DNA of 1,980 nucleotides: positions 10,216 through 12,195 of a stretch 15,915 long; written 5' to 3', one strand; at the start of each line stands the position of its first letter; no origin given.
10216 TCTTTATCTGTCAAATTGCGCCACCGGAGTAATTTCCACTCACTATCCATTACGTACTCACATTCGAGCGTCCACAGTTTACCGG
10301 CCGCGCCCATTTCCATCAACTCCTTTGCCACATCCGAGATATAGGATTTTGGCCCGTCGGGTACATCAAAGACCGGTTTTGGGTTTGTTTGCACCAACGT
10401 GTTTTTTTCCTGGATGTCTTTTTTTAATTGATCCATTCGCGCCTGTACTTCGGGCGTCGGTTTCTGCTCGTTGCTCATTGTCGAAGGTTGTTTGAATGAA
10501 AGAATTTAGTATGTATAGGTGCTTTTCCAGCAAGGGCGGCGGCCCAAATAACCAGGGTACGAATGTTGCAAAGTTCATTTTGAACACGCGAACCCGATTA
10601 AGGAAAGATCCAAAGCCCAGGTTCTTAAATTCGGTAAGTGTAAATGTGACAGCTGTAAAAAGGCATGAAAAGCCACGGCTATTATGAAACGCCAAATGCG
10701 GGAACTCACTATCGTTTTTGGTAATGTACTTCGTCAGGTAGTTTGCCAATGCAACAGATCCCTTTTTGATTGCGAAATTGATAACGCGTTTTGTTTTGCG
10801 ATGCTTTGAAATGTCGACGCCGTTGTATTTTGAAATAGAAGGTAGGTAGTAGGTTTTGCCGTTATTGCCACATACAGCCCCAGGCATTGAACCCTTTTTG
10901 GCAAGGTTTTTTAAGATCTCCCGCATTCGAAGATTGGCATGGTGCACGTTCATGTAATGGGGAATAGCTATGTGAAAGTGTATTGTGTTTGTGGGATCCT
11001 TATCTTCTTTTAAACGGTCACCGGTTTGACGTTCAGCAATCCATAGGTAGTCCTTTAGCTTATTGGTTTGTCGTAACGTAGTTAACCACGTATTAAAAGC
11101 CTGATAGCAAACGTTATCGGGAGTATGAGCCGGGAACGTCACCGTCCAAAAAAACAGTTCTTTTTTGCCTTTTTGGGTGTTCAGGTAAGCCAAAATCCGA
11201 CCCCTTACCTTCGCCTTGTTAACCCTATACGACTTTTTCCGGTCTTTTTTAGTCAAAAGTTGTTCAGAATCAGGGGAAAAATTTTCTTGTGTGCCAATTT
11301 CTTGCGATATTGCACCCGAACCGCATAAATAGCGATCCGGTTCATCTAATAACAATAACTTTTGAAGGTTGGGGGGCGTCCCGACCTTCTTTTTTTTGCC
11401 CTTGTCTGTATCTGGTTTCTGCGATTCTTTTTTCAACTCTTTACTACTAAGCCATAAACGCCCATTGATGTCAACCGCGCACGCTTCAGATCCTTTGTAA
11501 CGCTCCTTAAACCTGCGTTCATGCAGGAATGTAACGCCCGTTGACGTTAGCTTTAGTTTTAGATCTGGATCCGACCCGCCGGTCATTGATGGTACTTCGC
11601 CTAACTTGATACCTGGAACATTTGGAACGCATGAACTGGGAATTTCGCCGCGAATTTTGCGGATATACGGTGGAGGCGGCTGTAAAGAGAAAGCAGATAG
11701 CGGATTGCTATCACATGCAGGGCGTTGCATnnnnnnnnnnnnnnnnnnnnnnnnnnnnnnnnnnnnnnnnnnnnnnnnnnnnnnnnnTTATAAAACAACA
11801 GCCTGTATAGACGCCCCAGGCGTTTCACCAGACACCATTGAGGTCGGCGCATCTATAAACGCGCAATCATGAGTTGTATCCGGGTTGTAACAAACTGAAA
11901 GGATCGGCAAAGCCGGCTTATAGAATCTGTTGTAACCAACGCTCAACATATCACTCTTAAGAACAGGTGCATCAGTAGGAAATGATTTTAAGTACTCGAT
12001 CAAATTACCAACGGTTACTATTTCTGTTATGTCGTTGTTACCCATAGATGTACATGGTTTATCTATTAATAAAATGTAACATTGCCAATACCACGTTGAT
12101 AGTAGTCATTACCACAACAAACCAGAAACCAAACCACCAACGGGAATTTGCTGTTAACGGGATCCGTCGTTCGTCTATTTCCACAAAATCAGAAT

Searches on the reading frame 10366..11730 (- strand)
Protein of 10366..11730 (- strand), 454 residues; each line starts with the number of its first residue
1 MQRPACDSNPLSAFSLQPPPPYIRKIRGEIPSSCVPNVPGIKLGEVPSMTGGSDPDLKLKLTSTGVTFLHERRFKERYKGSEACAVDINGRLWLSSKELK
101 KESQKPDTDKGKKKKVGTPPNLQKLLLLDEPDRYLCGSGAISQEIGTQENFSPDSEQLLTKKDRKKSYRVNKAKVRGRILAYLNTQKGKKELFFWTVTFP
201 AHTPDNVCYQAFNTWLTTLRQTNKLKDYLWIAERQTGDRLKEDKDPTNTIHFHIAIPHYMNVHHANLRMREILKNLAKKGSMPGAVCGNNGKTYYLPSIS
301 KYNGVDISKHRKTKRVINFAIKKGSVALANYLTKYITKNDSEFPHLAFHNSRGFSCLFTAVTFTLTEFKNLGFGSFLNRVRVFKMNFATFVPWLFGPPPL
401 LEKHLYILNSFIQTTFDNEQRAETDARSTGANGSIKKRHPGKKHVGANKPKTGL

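Call 7: search_protein_families(library=pfam, proteins=[window:10366-11730:-], max_evalue=0.1)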
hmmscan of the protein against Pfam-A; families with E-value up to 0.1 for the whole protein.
window:10366-11730:- (454 aa): 1 family
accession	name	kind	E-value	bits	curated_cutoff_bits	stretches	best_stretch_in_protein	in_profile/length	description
PF23343.2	REP_ORF2-G2P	-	0.0025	18.5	27.8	1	194-339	3-98/99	Replication-associated protein ORF2/G2P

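Call 8: search_protein_families(library=phrogs, proteins=[window:10366-11730:-], max_evalue=0.1)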
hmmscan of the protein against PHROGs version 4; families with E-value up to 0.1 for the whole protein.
window:10366-11730:- (454 aa): 0 families

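Call 10: search_dna_similar(query=window:10366-11730:-, collection=phages, mode=protein, max_evalue=0.001)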
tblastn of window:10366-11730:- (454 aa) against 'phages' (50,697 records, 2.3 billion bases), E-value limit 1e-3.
No match.

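Call 11: find_related_loci(query=window:10366-11730:-, collection=viral_contigs, flank=10000)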
Query window:10366-11730:- (454 aa) in viral_contigs; peptide patterns used: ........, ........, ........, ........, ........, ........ (x = any residue, [..] = any of these).
10 stretches matched a pattern, but none encodes a relative of the query by tblastn (E <= 1e-3).

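Call 13: find_homologous_proteins(query=window:10366-11730:-)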
Query window:10366-11730:- (454 aa): 692 proteins with E <= 0.001 among 8000 candidates; the best 120 are listed.
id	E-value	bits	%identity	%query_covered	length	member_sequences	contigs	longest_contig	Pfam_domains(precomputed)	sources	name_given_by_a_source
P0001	0.0e+0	1057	100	100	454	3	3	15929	-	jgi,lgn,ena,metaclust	metaclust:\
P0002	5.7e-232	789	81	92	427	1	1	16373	-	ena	-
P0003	2.8e-224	763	79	93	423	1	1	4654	-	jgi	-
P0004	5.0e-221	753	77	93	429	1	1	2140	-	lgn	-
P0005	2.2e-212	724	75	94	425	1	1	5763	-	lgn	-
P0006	2.5e-177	609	70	86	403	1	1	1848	-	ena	-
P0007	1.2e-173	596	66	90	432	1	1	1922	-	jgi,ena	-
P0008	3.0e-172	592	65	91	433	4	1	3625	-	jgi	-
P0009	2.8e-166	572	67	83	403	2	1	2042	-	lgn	-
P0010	3.4e-164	565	62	91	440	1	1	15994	-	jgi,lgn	jgi:hypothetical protein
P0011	1.3e-160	553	62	88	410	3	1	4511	-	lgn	-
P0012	5.0e-158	545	61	92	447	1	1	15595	-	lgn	-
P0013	5.4e-157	542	58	93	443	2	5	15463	-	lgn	-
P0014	3.5e-156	539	60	91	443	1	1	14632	-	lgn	-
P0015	8.1e-156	538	59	89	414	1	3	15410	-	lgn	-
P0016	5.2e-154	532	59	92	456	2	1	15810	-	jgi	jgi:hypothetical protein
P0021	2.1e-148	513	58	92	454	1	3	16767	-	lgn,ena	-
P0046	1.1e-135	471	55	90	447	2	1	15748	-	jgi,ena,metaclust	metaclust:\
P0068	1.9e-130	454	57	83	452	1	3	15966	-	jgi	jgi:hypothetical protein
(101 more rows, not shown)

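Call 16: find_related_loci(query=A1, collection=metagenome_contigs, flank=10000)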
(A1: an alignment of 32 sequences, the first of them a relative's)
Query A1 (454 aa) in metagenome_contigs; peptide patterns used: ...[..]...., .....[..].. (x = any residue, [..] = any of these).
599 stretches matched a pattern (row limit reached: there are more); 225 encode a relative of the query (tblastn E <= 1e-3); the best 80 are kept; 80 distinct loci.
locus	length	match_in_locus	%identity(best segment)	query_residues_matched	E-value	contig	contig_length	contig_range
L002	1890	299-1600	63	9-441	0e+0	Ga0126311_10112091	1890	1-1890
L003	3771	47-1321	61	8-421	6e-171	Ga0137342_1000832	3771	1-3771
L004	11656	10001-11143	67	43-420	2e-161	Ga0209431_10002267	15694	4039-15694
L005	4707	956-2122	63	32-417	4e-164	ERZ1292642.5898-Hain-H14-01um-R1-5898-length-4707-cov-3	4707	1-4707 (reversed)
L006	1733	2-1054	64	71-417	2e-161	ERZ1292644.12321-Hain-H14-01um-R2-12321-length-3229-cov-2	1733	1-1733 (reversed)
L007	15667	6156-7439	55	8-420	3e-141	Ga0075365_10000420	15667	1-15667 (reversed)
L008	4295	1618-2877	57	43-419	6e-144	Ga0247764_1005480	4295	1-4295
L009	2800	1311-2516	58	47-424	1e-147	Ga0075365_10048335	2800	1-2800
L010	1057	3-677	79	195-419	9e-134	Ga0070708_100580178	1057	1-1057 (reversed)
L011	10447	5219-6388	53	59-426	3e-121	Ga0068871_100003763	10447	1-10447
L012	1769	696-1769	52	43-417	3e-128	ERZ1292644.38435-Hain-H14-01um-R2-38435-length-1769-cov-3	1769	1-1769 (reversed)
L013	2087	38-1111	52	43-417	1e-125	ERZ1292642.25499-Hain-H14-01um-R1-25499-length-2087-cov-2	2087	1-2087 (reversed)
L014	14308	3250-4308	48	31-417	3e-102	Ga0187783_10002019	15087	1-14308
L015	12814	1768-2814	48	43-424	2e-101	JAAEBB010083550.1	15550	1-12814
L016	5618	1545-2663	45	37-427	1e-100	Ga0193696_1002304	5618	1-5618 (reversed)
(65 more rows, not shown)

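Call 17: find_related_loci(query=A1, collection=viral_contigs, flank=10000)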
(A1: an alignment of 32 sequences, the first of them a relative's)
Query A1 (454 aa) in viral_contigs; peptide patterns used: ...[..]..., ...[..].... (x = any residue, [..] = any of these).
193 stretches matched a pattern; 4 encode a relative of the query (tblastn E <= 1e-3); 4 distinct loci.
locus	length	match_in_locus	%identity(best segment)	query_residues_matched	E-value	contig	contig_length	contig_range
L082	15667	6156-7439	55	8-420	4e-142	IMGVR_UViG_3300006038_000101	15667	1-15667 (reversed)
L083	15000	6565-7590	47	37-417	5e-101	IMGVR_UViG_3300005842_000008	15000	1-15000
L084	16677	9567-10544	37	58-416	6e-57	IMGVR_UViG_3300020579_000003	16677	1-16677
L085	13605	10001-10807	30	69-369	1e-13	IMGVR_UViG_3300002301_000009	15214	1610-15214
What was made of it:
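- Tried and rejected: Close-match IMG/VR search found nothing, and the profile search found 4 contigs (calls 11, 17).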

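Call 24: find_encoding_contigs(protein=P0002, flank=10000, max_places=2)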
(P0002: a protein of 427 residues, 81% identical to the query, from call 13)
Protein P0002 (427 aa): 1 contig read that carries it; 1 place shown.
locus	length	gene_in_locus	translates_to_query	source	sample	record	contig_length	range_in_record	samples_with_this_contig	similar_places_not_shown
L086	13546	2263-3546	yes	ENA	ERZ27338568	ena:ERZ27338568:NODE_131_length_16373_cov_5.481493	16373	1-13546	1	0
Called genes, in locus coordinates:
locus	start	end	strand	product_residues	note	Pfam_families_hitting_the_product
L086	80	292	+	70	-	-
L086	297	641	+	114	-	-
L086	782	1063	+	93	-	-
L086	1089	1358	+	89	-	-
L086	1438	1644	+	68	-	-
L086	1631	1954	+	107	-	-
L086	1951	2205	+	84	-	-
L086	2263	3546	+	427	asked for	-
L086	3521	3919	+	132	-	-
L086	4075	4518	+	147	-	-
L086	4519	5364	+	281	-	-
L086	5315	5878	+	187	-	-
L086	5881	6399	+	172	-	-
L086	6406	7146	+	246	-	-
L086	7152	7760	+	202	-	-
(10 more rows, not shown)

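Call 25: find_encoding_contigs(protein=P0010, flank=10000, max_places=2)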
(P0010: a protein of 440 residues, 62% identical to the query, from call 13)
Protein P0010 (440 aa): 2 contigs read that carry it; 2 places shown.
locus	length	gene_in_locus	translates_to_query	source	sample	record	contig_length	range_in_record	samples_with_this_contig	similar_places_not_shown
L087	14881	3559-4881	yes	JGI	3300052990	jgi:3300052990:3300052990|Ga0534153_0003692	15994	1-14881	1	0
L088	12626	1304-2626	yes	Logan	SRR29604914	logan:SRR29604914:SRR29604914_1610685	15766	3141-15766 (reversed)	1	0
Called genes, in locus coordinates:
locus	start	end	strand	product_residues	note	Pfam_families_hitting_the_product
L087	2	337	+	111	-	?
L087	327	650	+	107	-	-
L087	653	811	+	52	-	-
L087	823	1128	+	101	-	-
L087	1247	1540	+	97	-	-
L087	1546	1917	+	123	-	PF19663:DUF6166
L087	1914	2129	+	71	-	-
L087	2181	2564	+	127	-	-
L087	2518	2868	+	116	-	-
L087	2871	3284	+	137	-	-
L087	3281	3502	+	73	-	-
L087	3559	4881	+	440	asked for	-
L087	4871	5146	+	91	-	-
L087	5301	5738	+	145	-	PF03168:LEA_2 (weak)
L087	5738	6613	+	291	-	-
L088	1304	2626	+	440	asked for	-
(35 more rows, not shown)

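Call 26: find_encoding_contigs(protein=P0012, flank=10000, max_places=2)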
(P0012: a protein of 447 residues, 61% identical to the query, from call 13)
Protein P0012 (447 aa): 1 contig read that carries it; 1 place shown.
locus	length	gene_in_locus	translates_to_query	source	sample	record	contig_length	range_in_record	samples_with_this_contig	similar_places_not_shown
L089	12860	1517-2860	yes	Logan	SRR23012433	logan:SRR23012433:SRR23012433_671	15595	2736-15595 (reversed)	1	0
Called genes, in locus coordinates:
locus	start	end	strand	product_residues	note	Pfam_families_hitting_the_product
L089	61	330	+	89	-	-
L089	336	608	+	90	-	-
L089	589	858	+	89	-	-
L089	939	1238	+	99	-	-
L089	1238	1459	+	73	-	-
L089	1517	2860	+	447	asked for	-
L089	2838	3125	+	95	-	-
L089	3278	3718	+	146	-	-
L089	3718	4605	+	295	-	-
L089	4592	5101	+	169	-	-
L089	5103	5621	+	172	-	-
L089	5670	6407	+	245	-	-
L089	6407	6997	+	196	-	-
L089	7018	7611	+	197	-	-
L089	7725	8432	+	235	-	-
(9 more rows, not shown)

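Call 31: search_solved_structures(query=A1, max_evalue=1, show_alignments=2)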
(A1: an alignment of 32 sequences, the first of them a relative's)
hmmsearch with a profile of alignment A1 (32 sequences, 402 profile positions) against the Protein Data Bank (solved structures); distinct sequences matched with E-value up to 1: 0.
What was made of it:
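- On HUH Rep, two-tyrosine (phiX174 gpA / P2 A-like) group: No PDB sequence hit was found (call 31).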

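Call 39: find_related_loci(query=A1, collection=genome_contigs, flank=10000)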
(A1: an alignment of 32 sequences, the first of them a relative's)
Query A1 (454 aa) in genome_contigs; peptide patterns used: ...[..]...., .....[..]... (x = any residue, [..] = any of these).
91 stretches matched a pattern; 62 encode a relative of the query (tblastn E <= 1e-3); 61 distinct loci.
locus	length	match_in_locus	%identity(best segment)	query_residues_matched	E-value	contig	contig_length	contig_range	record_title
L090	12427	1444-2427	42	32-413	9e-78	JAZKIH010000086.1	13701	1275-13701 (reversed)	MAG: Bacteroidota bacterium isolate ADI_DC_SW_02_SPN_11032020-bin020 DCSW02SPN_B020_0_000000000086, whole genome shotgun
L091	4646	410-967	39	148-367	2e-35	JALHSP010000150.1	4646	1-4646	MAG: Bacteroidales bacterium isolate PFL1 seq_4017628, whole genome shotgun sequence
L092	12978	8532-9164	37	124-367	3e-35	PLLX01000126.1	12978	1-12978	MAG: Bacteroidales bacterium isolate fen_983 73.20120800_E3S.44_contig_24136, whole genome shotgun sequence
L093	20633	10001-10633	37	124-367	3e-35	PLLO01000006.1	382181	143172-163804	MAG: Bacteroidales bacterium isolate fen_984 73.20120800_E3X.31_contig_1010, whole genome shotgun sequence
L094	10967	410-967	39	148-367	2e-34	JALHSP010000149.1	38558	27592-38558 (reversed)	MAG: Bacteroidales bacterium isolate PFL1 seq_4011552, whole genome shotgun sequence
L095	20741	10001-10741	32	153-416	7e-33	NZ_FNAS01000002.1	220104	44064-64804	Riemerella columbipharyngis strain DSM 24015, whole genome shotgun sequence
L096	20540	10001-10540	36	153-363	1e-32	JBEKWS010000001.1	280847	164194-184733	MAG: Bacteroidales bacterium isolate SPRUCE 633 SPRUCE_633_1, whole genome shotgun sequence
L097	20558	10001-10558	36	144-363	2e-31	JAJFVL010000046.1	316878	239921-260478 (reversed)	MAG: Bacteroidales bacterium isolate bin.736 k141_1335383, whole genome shotgun sequence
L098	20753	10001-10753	32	133-359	9e-31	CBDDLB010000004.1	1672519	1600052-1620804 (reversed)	MAG: Bacteroidales bacterium isolate 5b4c7415-97b6-4acf-9de4-4614e48eac80 genome assembly, contig: contig_4, whole genom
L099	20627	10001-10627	33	133-361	1e-30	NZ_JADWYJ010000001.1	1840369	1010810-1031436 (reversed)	Maribellus sp. CM-23 NODE_1_length_1840369_cov_68.924290, whole genome shotgun sequence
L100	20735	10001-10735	33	142-412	6e-30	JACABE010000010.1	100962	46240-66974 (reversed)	MAG: Bacteroidetes bacterium isolate Cfx3-09 MAG09_10, whole genome shotgun sequence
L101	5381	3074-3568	37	168-363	3e-29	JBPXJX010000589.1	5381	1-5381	MAG: Bacteroidales bacterium isolate mt_P9 k141_308095, whole genome shotgun sequence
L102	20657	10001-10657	33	159-359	6e-29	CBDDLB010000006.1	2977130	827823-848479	MAG: Bacteroidales bacterium isolate 5b4c7415-97b6-4acf-9de4-4614e48eac80 genome assembly, contig: contig_6, whole genom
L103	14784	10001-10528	37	161-364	1e-28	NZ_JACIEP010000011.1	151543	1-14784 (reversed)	Dysgonomonas hofstadii strain DSM 104969 Ga0373276_11, whole genome shotgun sequence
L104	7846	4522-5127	33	161-381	2e-28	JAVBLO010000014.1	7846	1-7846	MAG: Bacteroidales bacterium isolate EPI_MAG_00025 c_000008448117, whole genome shotgun sequence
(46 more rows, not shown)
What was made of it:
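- Distant Rep relatives are integrated in Bacteroidota chromosomes (call 39). The best genome hit has 42% Rep identity and sits on a 13.7-kb free contig (call 39).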

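Call 42: predict_structure(alignment_id=A1)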
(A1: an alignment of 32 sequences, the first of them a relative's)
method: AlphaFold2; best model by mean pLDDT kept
length: 454 residues; sequences in the alignment: 32
mean_pLDDT: 75.7   pTM: 0.69
mean pLDDT of the five models: 75.7, 75.1, 71.2, 71.0, 68.9
residues with pLDDT >= 90: 150; 70-90: 153; 50-70: 70; < 50: 81
segments of 3 or more residues with pLDDT < 50: 1-9, 109-159, 438-450, 452-454
pLDDT, mean of each block of 10 residues (from residue 1): 42 55 70 74 60 76 94 89 85 88 69 42 41 35 36 43 67 85 88 92 91 95 90 74 73 91 95 95 88 92 93 88 68 63 81 89 90 93 95 93 92 85 77 53 45 44
secondary structure, 60 per line:
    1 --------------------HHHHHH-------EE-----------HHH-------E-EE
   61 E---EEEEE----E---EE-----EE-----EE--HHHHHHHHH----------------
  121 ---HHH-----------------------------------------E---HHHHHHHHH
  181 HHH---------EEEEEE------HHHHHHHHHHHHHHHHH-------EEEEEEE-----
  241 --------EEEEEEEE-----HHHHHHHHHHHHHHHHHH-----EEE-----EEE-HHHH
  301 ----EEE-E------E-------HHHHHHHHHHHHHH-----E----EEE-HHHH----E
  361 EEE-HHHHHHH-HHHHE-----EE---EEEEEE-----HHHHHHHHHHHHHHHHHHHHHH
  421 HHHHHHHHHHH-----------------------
elements in order: H21-26 E59-61 E65-69 H96-104 H172-183 E193-198 H205-221 E229-235 E249-256 H262-279 E285-287 E293-295 H297-300 E305-307 H324-337 E348-350 H352-355 E360-363 H365-371 H373-376 E388-393 H399-431

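Call 46: fold_search(model_id=the predicted structure, library=pdb)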
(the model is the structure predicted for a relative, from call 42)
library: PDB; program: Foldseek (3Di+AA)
matches with E <= 10: 893; with E <= 0.001: 0
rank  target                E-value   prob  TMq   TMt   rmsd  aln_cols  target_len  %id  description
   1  8apz_B                2.8e-02  0.25  0.09  0.10  10.4       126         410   13  Crystal structure of wild-type L-N-Carbamoylase from Sinorhizobium meliloti (released 2022-11-16)
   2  8apz_A                3.5e-02  0.23  0.09  0.09  10.5       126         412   13  Crystal structure of wild-type L-N-Carbamoylase from Sinorhizobium meliloti (released 2022-11-16)
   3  3bn7                  4.8e-02  0.63  0.13  0.34   6.2        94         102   11  CRYSTAL STRUCTURE OF A DIMERIC FERREDOXIN-LIKE PROTEIN (CC_2267) FROM CAULOBACTER CRESCENTUS CB15 AT 1.64 A RESOLUTION (released 2007-12-25)
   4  8aq0_A                5.1e-02  0.20  0.09  0.09  10.5       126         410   13  Crystal structure of L-N-Carbamoylase from Sinorhizobium meliloti mutant L217G/F329C (released 2022-11-16)
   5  6xb8_C                8.0e-02  0.69  0.20  0.36   8.8       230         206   12  Adeno-Associated Virus Origin Binding Domain in complex with ssDNA (released 2020-12-09)
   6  2iru_A                8.0e-02  0.54  0.14  0.20   7.8       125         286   10  Crystal Structure of the Polymerase Domain from Mycobacterium tuberculosis Ligase D (released 2007-01-02)
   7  4zo0_C                8.5e-02  0.60  0.20  0.38   8.8       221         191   13  X-ray Structure of AAV-2 Origin Binding Domain (released 2015-10-07)
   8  2imo_B                9.0e-02  0.33  0.13  0.15  14.8       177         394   11  Crystal structure of allantoate amidohydrolase from Escherichia coli at pH 4.6 (released 2006-10-17)
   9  5byg_C                9.5e-02  0.41  0.15  0.29  13.9       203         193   10  X-ray structure of AAV2 OBD-AAVS1 complex 2:1 (released 2015-09-23)
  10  2v8v_B                1.1e-01  0.44  0.13  0.14   8.8       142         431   11  Crystal structure of mutant R322A of beta-alanine synthase from Saccharomyces kluyveri (released 2007-10-02)
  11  2v8g_A                1.1e-01  0.16  0.14  0.14  17.0       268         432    7  Crystal structure of beta-alanine synthase from Saccharomyces kluyveri in complex with the product beta-alanine (released 2007-10-02)
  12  7pnv_E                1.1e-01  0.60  0.13  0.37   9.0       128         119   12  Assembly intermediate of mouse mitochondrial ribosome small subunit without mS37 in complex with RbfA and Mettl15 (released 2022-06-15)
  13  4mky_A                1.1e-01  0.57  0.14  0.21   7.6       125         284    9  Polymerase Domain from Mycobacterium tuberculosis Ligase D in complex with an annealed double-strand DNA break. (released 2013-12-11)
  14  8csp_E                1.1e-01  0.54  0.13  0.39   9.0       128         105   10  Human mitochondrial small subunit assembly intermediate (State A) (released 2022-12-14)
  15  1rtz                  1.2e-01  0.69  0.14  0.33   6.6       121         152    9  CRYSTAL STRUCTURE OF E.COLI APO-HPPK(V83G/DEL84-89) AT 1.33 ANGSTROM RESOLUTION (released 2004-02-24)
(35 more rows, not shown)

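Call 53: find_encoding_contigs(protein=P0016, flank=10000, max_places=1)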
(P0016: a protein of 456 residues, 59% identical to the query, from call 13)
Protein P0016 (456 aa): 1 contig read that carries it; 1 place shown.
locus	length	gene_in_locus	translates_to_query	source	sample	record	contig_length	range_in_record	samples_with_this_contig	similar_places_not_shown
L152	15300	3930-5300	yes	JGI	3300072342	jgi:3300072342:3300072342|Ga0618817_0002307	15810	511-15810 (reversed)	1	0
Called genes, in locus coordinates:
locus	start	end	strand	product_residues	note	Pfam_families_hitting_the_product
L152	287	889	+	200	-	-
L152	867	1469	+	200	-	-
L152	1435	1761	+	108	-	-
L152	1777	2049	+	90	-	-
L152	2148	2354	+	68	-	-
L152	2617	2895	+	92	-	-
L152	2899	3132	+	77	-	-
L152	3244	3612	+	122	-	-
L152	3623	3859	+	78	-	-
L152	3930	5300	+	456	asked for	-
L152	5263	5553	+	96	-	-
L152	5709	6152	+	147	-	-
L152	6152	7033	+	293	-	-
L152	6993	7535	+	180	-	-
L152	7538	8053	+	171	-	-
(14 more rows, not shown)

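Call 54: find_encoding_contigs(protein=P0021, flank=10000, max_places=1)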
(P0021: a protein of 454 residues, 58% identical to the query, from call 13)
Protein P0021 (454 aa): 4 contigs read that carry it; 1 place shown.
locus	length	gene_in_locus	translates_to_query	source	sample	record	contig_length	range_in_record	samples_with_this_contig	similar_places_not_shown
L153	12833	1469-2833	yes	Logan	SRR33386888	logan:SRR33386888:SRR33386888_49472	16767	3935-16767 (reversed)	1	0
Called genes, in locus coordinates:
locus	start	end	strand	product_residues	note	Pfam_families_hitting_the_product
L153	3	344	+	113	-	?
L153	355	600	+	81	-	-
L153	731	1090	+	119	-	-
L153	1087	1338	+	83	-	-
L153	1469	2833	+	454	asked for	-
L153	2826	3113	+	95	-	-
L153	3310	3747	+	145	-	-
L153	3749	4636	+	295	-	-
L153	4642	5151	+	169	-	-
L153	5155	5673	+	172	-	-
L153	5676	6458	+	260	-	-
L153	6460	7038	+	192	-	-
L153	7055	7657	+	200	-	-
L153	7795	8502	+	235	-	-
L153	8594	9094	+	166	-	-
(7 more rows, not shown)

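Call 55: find_encoding_contigs(protein=P0046, flank=10000, max_places=1)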
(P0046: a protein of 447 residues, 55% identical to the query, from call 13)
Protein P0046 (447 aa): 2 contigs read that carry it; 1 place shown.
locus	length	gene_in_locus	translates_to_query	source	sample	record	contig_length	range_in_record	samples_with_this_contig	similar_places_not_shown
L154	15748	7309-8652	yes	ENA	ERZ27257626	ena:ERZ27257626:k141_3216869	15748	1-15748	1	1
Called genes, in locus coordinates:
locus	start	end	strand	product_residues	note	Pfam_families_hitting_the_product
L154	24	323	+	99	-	-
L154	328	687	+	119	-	-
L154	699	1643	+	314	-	-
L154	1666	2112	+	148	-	-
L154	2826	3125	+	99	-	-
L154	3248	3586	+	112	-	-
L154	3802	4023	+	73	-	-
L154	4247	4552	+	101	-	-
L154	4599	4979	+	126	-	-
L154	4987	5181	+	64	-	-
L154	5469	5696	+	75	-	-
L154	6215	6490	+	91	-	-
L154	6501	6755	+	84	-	-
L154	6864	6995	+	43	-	-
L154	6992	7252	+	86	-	-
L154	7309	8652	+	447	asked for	-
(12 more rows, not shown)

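Call 56: find_encoding_contigs(protein=P0068, flank=10000, max_places=1)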
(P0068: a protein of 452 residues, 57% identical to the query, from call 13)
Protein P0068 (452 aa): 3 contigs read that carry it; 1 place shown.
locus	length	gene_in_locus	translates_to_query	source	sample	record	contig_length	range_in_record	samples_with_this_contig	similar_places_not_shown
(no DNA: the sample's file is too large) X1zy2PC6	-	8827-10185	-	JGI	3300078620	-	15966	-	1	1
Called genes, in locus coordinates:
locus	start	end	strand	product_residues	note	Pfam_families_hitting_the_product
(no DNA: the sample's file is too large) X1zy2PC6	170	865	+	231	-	-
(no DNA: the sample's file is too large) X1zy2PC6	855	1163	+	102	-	-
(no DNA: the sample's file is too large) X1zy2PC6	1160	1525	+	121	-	-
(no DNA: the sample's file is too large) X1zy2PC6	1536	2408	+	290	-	-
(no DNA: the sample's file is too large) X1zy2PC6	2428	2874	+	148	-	-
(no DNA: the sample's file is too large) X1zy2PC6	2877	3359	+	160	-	PF00959:Phage_lysozyme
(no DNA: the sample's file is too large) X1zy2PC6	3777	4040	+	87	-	-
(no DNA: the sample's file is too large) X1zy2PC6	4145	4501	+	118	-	-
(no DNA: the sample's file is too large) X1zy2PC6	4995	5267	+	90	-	-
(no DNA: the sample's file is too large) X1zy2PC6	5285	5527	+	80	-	-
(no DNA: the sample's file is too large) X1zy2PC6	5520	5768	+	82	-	-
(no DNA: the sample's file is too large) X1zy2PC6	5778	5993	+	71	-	-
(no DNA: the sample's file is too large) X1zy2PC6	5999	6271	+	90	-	-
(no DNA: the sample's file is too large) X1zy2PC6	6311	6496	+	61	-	-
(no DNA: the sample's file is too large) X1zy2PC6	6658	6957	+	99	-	-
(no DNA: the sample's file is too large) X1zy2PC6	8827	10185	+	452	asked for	-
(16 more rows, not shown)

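Call 85: search_protein_families(library=ncbifam, proteins=[window:10366-11730:-], max_evalue=0.1)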
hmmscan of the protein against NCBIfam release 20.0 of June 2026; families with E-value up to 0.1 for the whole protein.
window:10366-11730:- (454 aa): 0 families

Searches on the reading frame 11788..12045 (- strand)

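Call 7: search_protein_families(library=pfam, proteins=[window:11788-12045:-], max_evalue=0.1)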
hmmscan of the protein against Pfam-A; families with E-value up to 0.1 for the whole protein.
window:11788-12045:- (85 aa): 0 families

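Call 8: search_protein_families(library=phrogs, proteins=[window:11788-12045:-], max_evalue=0.1)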
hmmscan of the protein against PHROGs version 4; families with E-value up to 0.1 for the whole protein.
window:11788-12045:- (85 aa): 1 family
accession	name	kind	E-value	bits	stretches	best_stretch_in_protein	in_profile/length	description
phrog_18091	-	unknown function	0.085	14.1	0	10-39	2-27/48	-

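Call 85: search_protein_families(library=ncbifam, proteins=[window:11788-12045:-], max_evalue=0.1)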
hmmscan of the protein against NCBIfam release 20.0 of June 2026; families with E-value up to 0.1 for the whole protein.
window:11788-12045:- (85 aa): 0 families
